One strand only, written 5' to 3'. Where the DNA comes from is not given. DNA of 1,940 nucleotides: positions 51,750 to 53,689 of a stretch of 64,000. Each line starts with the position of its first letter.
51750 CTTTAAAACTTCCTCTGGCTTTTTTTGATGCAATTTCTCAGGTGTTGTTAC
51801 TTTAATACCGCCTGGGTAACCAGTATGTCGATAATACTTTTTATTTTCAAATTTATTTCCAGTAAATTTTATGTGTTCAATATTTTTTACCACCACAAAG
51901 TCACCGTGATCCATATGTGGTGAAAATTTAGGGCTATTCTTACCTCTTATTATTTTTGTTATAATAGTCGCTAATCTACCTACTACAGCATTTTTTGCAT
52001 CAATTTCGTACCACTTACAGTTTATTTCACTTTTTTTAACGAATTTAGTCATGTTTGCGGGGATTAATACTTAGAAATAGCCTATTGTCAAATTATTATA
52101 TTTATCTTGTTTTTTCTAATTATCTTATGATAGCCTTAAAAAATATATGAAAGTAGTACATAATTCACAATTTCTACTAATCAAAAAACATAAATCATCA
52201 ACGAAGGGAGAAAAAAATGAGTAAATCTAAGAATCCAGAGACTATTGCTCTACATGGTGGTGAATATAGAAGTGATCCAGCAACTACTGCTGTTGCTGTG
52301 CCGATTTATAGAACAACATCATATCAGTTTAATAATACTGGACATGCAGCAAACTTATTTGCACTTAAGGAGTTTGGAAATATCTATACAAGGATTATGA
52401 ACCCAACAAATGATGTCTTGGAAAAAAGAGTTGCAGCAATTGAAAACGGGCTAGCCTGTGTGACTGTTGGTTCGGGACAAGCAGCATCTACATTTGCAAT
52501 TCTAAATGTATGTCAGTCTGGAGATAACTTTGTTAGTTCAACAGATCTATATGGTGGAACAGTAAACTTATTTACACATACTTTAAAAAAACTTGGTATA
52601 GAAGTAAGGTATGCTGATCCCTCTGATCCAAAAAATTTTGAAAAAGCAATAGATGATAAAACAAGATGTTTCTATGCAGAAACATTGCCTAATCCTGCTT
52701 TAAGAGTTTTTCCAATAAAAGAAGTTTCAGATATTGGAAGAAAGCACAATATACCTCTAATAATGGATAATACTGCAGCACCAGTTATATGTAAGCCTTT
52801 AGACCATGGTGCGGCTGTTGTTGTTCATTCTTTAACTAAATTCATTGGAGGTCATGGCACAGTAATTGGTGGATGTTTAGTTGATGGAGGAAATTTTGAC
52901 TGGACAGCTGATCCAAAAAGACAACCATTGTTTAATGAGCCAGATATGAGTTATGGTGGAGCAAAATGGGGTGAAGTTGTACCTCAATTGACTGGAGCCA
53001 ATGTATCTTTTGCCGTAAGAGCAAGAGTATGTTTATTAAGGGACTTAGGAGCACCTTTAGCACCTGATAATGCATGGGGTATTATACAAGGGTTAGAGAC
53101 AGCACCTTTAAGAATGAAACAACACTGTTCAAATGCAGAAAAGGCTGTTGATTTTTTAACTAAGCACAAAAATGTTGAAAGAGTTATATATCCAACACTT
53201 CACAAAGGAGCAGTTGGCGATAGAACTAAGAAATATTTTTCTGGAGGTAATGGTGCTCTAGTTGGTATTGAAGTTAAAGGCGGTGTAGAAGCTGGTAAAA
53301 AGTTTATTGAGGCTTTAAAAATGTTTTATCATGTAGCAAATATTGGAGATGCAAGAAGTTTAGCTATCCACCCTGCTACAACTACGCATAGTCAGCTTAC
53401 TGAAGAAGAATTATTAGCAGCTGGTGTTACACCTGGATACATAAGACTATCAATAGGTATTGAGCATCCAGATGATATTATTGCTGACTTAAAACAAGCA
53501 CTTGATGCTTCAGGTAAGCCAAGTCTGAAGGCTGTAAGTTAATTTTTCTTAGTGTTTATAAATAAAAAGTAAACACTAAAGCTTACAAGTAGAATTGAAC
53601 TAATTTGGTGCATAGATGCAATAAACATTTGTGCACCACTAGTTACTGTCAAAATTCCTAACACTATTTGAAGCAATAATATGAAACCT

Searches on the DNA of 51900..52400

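Call 64: search_rna_families(source=window, start=51900, end=52400, threshold=evalue, max_evalue=1)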
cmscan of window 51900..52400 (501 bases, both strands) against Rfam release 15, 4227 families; matches with E-value up to 1: 2.
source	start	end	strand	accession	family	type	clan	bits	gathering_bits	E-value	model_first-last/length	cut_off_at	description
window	51983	52086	+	RF03922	MIR2119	Gene; miRNA;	-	24.5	73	0.69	1-188/188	no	MIR2119 microRNA precursor family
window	52211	52374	-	RF00022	GcvB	Gene;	-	15.8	42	0.39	1-204/204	no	GcvB RNA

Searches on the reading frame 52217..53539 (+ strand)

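Call 61: search_protein_families(library=ncbifam, proteins=[window:52217-53539:+], max_evalue=0.001)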
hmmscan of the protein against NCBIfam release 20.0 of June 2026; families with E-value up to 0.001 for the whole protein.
window:52217-53539:+ (441 aa): 46 families (the best 25 are shown)
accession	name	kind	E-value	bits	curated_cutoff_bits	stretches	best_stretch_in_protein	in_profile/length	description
TIGR01326.1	OAH_OAS_sulfhy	subfamily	2.8e-173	576.4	495.1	1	7-429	2-417/418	O-acetylhomoserine aminocarboxypropyltransferase/cysteine synthase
NF006096.0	PRK08248.1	equivalog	1.4e-170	567.6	726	1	5-432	7-428/431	homocysteine synthase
NF005872.0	PRK07812.1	equivalog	3.9e-164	546.3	703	1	7-432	17-435/439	bifunctional o-acetylhomoserine/o-acetylserine sulfhydrylase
NF004650.0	PRK05994.1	equivalog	6.5e-153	509.5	667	1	4-431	5-426/427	O-acetylhomoserine aminocarboxypropyltransferase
NF004757.0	PRK06084.1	equivalog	1.7e-149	498.3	790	1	7-432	3-423/425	bifunctional O-acetylhomoserine aminocarboxypropyltransferase/cysteine synthase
NF006004.0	PRK08134.1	equivalog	4.3e-145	483.7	636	1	4-434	6-430/433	O-acetylhomoserine aminocarboxypropyltransferase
NF004125.0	PRK05613.1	equivalog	2.2e-127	425.2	765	1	8-431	15-436/437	O-acetylhomoserine/O-acetylserine sulfhydrylase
NF005215.0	PRK06702.1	equivalog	8.5e-108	361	709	1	1-430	1-423/432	bifunctional O-acetylhomoserine aminocarboxypropyltransferase/cysteine synthase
NF004876.0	PRK06234.1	subfamily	8.1e-98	328.1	666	2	9-224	11-228/400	methionine gamma-lyase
NF006003.0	PRK08133.1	equivalog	1.4e-96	323.6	522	2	3-223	8-227/396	O-succinylhomoserine sulfhydrylase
NF005695.0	PRK07503.1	equivalog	4.2e-96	322.1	666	2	9-223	12-226/403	methionine gamma-lyase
TIGR01328.1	met_gam_lyase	equivalog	8.5e-96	321.2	549.7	2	6-223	3-220/391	methionine gamma-lyase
TIGR01325.1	O_suc_HS_sulf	equivalog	1.8e-90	303.3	510.05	2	8-223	1-215/380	O-succinylhomoserine sulfhydrylase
NF005696.0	PRK07504.1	equivalog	4.6e-82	275.9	675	2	273-431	238-395/397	O-succinylhomoserine sulfhydrylase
NF005263.0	PRK06767.1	equivalog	1.1e-81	274.8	617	2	3-222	2-221/392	methionine gamma-lyase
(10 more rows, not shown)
